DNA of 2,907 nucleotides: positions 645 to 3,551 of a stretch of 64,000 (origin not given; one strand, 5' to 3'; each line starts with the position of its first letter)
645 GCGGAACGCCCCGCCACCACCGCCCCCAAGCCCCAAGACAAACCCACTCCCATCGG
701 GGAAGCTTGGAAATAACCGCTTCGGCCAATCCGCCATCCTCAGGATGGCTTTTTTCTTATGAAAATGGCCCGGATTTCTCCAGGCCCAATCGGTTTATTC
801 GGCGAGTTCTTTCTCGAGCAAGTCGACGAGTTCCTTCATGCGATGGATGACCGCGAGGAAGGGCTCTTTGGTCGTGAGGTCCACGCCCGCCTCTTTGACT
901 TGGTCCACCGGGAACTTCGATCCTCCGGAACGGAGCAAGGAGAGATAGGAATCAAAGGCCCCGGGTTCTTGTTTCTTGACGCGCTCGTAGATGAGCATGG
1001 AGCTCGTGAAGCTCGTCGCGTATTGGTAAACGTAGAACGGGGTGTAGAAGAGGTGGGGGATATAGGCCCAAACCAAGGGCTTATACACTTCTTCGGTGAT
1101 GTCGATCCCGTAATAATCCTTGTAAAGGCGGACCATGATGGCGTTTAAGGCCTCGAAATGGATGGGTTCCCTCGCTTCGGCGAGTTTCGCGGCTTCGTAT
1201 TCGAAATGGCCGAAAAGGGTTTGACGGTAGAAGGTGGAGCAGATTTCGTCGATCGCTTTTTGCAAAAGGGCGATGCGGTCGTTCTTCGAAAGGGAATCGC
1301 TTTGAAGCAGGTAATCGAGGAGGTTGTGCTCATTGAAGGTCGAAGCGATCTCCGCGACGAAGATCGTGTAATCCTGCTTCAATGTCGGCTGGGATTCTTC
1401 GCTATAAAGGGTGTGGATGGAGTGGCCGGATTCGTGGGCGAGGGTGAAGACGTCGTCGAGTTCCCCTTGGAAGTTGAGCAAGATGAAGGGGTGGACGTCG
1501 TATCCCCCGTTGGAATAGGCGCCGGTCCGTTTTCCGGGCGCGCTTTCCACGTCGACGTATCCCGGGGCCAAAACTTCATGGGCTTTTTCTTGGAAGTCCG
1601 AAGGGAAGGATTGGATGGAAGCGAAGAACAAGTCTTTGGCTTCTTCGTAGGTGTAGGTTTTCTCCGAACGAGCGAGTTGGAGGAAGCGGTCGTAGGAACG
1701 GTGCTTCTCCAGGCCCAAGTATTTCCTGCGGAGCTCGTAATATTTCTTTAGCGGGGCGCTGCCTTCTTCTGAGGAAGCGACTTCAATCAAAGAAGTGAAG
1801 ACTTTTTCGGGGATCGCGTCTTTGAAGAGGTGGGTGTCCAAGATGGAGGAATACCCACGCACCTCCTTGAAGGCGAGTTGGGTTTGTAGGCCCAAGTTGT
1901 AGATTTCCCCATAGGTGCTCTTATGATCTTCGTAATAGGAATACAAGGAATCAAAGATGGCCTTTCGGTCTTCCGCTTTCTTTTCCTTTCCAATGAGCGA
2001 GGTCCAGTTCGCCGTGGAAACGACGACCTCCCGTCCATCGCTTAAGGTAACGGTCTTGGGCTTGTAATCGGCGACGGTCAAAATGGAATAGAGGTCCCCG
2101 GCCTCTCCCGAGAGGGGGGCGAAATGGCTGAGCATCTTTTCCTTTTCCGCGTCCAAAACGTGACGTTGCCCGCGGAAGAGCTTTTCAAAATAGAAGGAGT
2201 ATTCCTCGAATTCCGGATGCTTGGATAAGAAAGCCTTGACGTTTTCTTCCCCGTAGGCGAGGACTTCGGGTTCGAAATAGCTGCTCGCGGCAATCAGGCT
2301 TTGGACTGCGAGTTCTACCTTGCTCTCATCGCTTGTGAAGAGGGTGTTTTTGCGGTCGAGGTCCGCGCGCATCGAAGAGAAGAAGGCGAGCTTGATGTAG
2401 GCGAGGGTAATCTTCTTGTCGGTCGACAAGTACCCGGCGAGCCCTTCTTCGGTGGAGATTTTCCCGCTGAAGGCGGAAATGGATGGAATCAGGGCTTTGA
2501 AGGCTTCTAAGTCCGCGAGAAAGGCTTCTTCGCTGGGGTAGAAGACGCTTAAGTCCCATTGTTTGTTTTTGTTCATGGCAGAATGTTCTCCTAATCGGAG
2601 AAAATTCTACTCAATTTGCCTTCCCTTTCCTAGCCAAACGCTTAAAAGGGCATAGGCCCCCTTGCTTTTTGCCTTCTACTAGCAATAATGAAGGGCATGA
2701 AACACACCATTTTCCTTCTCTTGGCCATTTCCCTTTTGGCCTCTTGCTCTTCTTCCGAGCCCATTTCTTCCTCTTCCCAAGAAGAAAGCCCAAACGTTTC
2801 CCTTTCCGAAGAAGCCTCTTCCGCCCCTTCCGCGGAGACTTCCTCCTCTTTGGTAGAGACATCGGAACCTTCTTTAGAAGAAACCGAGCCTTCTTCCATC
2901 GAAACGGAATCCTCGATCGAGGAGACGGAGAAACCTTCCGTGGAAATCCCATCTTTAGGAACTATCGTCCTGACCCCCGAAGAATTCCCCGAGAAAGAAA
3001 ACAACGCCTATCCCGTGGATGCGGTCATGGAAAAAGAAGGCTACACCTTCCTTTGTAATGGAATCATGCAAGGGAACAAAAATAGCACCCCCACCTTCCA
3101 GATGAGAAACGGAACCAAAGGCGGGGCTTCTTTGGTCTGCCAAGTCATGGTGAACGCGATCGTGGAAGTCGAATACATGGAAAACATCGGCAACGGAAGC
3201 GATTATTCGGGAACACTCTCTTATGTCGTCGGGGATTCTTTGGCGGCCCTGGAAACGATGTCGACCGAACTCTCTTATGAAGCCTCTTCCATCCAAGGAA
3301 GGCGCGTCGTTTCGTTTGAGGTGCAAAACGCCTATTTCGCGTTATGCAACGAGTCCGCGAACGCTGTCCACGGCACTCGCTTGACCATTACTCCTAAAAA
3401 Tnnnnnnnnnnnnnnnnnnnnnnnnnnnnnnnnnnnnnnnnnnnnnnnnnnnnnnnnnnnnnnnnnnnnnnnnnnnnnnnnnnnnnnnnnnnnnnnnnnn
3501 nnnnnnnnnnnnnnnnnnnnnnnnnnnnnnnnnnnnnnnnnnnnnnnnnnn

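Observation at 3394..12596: Locus encoding two giant collinear paralogous envelope proteins, a 319-aa anchored partner and an embedded membrane-bound XRE regulator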

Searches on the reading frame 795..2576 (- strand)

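Call 22: search_protein_families(library=pfam, proteins=[window:795-2576:-], max_evalue=0.001)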
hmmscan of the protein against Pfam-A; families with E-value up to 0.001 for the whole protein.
window:795-2576:- (593 aa): 2 families
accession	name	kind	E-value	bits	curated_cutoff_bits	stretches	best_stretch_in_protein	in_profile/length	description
PF01432.26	Peptidase_M3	-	9e-58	197.1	27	1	198-575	5-453/457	Peptidase family M3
PF08439.15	Peptidase_M3_N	-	1.3e-15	57.7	25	1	104-172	1-69/70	Oligopeptidase F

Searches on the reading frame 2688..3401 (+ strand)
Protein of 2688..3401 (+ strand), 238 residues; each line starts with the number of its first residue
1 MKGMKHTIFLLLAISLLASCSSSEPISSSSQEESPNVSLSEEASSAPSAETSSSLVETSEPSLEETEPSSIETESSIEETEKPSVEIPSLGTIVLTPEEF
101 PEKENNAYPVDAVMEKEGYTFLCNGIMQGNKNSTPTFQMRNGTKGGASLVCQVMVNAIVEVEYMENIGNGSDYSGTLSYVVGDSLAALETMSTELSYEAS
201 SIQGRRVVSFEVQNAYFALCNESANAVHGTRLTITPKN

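Call 9: search_protein_families(library=pfam, proteins=[window:2688-3401:+], max_evalue=1)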
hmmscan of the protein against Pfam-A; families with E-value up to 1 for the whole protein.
window:2688-3401:+ (238 aa): 3 families
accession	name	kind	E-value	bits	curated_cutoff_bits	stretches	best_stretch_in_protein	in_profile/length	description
PF00214.24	Calc_CGRP_IAPP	-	0.044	14.7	22.3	1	1-75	1-80/131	Calcitonin / CGRP / IAPP family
PF22069.2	Androglobin_IV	-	0.066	13.6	27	1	97-141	54-98/109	Androglobin, domain IV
PF08139.17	LPAM_1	-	0.1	13.5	20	1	4-21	1-18/18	Prokaryotic membrane lipoprotein lipid attachment site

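Call 10: search_protein_families(library=ncbifam, proteins=[window:2688-3401:+], max_evalue=1)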
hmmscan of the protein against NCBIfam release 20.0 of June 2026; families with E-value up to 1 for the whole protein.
window:2688-3401:+ (238 aa): 5 families
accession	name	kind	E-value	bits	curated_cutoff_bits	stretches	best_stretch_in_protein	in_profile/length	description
NF041057.1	Rcas_1661_fam_Se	equivalog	0.017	14.7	190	1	10-86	2-68/247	Rcas_1661 family thioredoxin-like (seleno)lipoprotein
NF053772.1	BSAP5b_fam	equivalog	0.03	13.6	380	1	1-69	1-70/418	BSAP5b family pore-forming toxin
NF040528.1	SP_0198_lipo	equivalog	0.049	13.6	100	1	7-55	6-50/144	SP_0198 family lipoprotein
NF053819.1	EF0750_LPXTG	subfamily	0.21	12.1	47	1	4-93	4-79/105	EF2685/EF0750 family sortase-dependent surface protein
NF006429.0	PRK08691.1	equivalog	0.29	9.7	969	1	21-126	420-527/709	DNA polymerase III subunits gamma and tau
